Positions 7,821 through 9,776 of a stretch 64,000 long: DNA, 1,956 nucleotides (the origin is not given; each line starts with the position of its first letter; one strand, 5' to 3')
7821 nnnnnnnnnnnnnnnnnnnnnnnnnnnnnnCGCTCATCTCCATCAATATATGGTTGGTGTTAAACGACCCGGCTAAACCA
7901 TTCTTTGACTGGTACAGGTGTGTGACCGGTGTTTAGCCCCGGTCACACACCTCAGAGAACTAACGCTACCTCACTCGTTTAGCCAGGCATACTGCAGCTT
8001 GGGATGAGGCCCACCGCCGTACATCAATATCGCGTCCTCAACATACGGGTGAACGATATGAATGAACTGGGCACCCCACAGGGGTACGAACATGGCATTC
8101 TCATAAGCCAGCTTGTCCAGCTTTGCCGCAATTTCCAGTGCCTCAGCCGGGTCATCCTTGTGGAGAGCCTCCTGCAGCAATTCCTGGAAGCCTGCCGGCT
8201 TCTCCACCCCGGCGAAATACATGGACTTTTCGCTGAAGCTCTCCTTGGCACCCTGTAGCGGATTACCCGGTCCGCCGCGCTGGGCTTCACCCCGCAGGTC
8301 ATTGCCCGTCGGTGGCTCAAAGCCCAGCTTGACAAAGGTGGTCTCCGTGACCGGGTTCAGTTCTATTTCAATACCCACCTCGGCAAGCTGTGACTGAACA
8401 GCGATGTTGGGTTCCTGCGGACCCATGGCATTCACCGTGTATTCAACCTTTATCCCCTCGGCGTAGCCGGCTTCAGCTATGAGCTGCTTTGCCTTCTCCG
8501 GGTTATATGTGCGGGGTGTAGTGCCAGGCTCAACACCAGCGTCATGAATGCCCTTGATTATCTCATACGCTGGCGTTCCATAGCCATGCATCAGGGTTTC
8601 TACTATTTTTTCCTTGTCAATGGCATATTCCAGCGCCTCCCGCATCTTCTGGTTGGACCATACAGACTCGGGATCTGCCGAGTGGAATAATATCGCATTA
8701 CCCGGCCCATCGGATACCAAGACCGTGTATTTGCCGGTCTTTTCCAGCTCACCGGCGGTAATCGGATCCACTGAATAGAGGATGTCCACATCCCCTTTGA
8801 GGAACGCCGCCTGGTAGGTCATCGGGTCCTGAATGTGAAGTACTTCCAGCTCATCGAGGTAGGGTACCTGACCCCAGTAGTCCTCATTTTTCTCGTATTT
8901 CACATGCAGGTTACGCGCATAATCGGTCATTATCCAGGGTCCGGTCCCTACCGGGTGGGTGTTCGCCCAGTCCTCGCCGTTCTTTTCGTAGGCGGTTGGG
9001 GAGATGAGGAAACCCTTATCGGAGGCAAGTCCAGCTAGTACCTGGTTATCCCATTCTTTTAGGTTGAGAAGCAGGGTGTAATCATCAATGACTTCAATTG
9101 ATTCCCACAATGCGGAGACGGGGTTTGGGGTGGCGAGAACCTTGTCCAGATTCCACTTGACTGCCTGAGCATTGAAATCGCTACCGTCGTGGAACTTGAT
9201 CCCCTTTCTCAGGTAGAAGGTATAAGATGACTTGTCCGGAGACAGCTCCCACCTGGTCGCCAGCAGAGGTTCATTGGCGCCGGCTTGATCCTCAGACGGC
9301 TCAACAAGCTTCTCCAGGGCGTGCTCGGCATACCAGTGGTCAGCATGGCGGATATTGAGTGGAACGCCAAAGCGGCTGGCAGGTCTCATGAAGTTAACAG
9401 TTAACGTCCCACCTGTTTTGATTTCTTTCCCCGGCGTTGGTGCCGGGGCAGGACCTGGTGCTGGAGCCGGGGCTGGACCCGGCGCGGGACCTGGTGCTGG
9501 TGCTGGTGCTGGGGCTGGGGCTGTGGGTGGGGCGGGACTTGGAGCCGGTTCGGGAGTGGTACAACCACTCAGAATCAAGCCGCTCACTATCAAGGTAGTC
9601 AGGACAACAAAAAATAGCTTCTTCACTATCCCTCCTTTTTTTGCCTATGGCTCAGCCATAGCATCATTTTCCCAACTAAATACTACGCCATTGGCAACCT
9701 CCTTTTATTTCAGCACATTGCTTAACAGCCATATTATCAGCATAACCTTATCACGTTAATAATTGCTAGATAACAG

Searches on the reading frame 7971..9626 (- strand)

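Call 5: search_protein_families(library=pfam, proteins=[window:7971-9626:-], max_evalue=0.01)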
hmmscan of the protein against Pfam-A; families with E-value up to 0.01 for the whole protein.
window:7971-9626:- (551 aa): 1 family
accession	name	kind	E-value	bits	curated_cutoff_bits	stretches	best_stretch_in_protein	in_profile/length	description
PF00496.27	SBP_bac_5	-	1.1e-75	255.6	32.4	1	119-431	3-330/368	Bacterial extracellular solute-binding proteins, family 5 Middle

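Call 6: search_protein_families(library=ncbifam, proteins=[window:7971-9626:-], max_evalue=0.01)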
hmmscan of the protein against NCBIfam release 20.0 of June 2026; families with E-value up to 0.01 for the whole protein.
window:7971-9626:- (551 aa): 11 families
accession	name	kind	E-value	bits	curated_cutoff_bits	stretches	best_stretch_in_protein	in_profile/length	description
TIGR02294.1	nickel_nikA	equivalog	1.5e-51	175.4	393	1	105-391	37-330/501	nickel ABC transporter substrate-binding protein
NF047575.1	opine_bind_CntA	exception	7e-44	150.3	800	1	105-391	67-363/535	staphylopine-dependent metal ABC transporter substrate-binding lipoprotein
NF011942.0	PRK15413.1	equivalog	1.4e-41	142.8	594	1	121-423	74-380/512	glutathione ABC transporter substrate-binding protein GsiB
NF045468.1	Opp5A_nikA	equivalog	5.9e-38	130.6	600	1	113-426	52-368/488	nickel ABC transporter substrate-binding protein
NF045467.1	Opp4A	equivalog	1.4e-34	119.3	650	2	176-389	155-381/556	oligopeptide ABC transporter substrate-binding protein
NF043070.1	DppA_dipep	equivalog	4.6e-28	98.1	1005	2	172-417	150-403/535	dipeptide ABC transporter periplasmic-binding protein DppA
TIGR04028.1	SBP_KPN_01854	hypoth_equivalog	2e-23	82.7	468.5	1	119-438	45-394/509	TIGR04028 family ABC transporter substrate-binding protein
NF011689.0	PRK15109.1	equivalog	7.1e-18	64.6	560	1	122-427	83-417/547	ABC transporter substrate-binding protein SapA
NF011684.0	PRK15104.1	equivalog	4.7e-16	58.6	947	1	159-530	146-522/543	oligopeptide ABC transporter substrate-binding protein OppA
NF010149.0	PRK13626.1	equivalog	3e-12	46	476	1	77-267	124-306/552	HTH-type transcriptional regulator SgrR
NF007287.0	PRK09755.1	equivalog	3.1e-06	26.3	1098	0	153-390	135-373/535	ABC transporter substrate-binding protein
